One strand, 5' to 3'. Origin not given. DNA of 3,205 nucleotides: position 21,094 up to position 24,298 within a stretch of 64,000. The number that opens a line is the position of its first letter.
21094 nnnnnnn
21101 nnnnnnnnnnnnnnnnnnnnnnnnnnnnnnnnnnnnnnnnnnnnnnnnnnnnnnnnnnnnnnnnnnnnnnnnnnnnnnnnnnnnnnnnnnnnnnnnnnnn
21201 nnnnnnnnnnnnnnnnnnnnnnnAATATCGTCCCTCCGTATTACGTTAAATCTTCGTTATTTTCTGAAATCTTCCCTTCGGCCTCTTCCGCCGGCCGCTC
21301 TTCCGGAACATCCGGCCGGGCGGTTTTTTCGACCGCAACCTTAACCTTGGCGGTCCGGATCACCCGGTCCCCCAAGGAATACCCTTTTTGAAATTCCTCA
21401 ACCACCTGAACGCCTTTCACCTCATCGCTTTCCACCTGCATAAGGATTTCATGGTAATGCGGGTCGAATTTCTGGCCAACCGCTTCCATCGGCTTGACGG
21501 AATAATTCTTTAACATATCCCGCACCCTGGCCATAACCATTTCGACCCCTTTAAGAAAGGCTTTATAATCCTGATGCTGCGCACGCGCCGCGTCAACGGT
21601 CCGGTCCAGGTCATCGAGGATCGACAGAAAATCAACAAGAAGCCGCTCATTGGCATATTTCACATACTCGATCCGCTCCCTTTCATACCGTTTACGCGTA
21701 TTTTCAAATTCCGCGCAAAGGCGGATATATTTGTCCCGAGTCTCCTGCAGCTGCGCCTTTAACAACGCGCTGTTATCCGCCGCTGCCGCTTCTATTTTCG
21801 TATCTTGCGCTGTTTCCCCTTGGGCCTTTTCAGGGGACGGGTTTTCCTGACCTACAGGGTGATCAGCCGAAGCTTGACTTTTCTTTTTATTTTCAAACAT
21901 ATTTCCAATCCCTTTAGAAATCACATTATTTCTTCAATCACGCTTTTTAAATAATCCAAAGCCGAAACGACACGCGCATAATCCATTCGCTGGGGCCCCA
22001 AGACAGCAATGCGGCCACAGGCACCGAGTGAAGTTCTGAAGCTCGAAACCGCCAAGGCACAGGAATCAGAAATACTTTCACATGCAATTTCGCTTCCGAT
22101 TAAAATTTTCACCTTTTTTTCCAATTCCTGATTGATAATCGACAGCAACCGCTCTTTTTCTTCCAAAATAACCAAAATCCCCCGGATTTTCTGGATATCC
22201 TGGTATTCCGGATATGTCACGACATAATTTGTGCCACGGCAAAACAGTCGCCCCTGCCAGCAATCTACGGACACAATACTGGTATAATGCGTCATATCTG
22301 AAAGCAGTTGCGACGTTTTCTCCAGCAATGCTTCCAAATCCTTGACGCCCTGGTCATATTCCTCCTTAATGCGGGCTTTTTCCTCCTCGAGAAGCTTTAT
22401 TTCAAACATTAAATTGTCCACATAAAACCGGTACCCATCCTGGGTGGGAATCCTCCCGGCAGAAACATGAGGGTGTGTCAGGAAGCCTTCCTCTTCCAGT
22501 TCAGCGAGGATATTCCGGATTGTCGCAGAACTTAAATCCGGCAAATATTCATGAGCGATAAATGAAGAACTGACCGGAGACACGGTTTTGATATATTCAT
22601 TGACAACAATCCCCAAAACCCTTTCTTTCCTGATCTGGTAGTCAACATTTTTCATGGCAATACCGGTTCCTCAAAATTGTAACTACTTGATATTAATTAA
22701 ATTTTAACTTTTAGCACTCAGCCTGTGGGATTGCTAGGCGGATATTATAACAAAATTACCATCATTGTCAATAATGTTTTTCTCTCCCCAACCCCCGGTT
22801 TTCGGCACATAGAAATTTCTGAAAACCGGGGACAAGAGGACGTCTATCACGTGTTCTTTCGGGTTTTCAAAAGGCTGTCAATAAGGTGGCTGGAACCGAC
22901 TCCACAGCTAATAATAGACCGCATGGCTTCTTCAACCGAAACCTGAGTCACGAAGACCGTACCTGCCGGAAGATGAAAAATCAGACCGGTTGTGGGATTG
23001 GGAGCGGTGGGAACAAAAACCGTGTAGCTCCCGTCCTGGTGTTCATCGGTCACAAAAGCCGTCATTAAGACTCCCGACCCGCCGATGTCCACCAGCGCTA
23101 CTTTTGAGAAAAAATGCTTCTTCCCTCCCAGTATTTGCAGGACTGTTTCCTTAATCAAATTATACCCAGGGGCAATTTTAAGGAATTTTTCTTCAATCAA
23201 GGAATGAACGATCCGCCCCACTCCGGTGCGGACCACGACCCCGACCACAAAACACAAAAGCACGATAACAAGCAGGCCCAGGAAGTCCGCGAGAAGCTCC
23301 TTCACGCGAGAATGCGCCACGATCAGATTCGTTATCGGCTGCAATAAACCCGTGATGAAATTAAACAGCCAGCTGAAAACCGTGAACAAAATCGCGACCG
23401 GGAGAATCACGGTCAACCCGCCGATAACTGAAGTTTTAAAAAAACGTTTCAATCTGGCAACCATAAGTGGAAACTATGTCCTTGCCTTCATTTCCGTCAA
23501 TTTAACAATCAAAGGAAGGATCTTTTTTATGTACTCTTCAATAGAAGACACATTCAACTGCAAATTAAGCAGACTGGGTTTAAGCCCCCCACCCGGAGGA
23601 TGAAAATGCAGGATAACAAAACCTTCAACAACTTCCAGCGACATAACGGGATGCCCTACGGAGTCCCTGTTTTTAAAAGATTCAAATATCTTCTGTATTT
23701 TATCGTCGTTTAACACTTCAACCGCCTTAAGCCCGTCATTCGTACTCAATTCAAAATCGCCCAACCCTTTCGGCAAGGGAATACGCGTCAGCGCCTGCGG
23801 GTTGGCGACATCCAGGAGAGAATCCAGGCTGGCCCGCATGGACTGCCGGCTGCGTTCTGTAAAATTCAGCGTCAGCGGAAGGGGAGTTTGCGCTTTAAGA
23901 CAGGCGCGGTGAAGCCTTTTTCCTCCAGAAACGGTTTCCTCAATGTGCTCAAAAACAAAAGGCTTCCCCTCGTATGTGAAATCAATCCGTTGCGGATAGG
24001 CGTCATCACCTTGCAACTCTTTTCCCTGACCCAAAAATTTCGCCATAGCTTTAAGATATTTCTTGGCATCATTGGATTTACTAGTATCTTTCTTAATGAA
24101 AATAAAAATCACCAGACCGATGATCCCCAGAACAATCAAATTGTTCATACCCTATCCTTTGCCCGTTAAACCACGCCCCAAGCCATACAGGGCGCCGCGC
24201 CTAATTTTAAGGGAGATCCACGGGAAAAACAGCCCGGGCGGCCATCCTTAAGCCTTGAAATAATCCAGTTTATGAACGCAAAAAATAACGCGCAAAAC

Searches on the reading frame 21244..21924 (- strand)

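Call 8: search_protein_families(library=pfam, proteins=[window:21244-21924:-])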
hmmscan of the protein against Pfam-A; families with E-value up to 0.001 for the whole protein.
window:21244-21924:- (227 aa): 1 family
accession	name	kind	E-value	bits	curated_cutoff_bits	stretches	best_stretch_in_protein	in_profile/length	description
PF01025.24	GrpE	-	2.8e-45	154.4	25.8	1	35-197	4-164/165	GrpE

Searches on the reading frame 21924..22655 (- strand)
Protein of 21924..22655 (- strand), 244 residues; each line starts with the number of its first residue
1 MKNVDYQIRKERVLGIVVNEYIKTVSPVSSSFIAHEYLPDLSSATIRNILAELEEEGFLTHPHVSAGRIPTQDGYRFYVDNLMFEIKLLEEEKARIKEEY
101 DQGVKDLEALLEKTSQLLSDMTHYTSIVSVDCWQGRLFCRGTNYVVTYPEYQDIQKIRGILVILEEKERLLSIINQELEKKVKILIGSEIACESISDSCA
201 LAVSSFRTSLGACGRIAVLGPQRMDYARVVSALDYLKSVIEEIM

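Call 8: search_protein_families(library=pfam, proteins=[window:21924-22655:-])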
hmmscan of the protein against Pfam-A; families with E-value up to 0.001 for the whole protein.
window:21924-22655:- (244 aa): 1 family
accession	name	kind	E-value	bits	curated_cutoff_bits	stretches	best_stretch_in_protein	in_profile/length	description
PF01628.27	HrcA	-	3.7e-26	92.9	22.2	1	135-230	125-215/215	HrcA protein C terminal domain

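Call 28: search_protein_families(library=ncbifam, proteins=[window:21924-22655:-], max_evalue=0.01)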
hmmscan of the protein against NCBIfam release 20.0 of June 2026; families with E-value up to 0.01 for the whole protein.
window:21924-22655:- (244 aa): 3 families
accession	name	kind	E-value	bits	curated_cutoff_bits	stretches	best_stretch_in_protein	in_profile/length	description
TIGR00331.1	hrcA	equivalog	2e-65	221.6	197.2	2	9-129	3-124/338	heat-inducible transcriptional repressor HrcA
NF003033.0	PRK03911.1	equivalog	1.8e-16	60.6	248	1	9-101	6-99/264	HrcA family transcriptional regulator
NF006811.0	PRK09333.1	equivalog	0.0025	17.4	156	1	42-88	94-137/150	30S ribosomal protein S19e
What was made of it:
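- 19295..22655 (-): hrcA (244 aa, short form), grpE and dnaK. Calls 8, 28.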

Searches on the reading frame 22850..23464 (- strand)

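Call 8: search_protein_families(library=pfam, proteins=[window:22850-23464:-])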
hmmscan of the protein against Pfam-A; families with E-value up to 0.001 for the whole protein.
window:22850-23464:- (205 aa): 1 family
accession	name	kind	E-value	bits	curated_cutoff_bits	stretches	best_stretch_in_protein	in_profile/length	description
PF04367.18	DUF502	-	9e-14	51.7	23.8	1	65-159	1-107/107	Protein of unknown function (DUF502)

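Call 28: search_protein_families(library=ncbifam, proteins=[window:22850-23464:-], max_evalue=0.01)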
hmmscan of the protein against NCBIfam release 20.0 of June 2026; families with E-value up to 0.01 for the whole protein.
window:22850-23464:- (205 aa): 0 families

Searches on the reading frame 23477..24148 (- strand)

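Call 8: search_protein_families(library=pfam, proteins=[window:23477-24148:-])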
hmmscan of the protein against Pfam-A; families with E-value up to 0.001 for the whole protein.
window:23477-24148:- (224 aa): 0 families

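Call 28: search_protein_families(library=ncbifam, proteins=[window:23477-24148:-], max_evalue=0.01)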
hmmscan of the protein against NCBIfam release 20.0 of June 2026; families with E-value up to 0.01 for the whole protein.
window:23477-24148:- (224 aa): 1 family
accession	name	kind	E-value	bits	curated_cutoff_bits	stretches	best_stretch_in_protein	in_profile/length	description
NF041554.1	SA1362_fam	subfamily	0.0061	16.7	42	1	4-36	35-66/70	SA1362 family protein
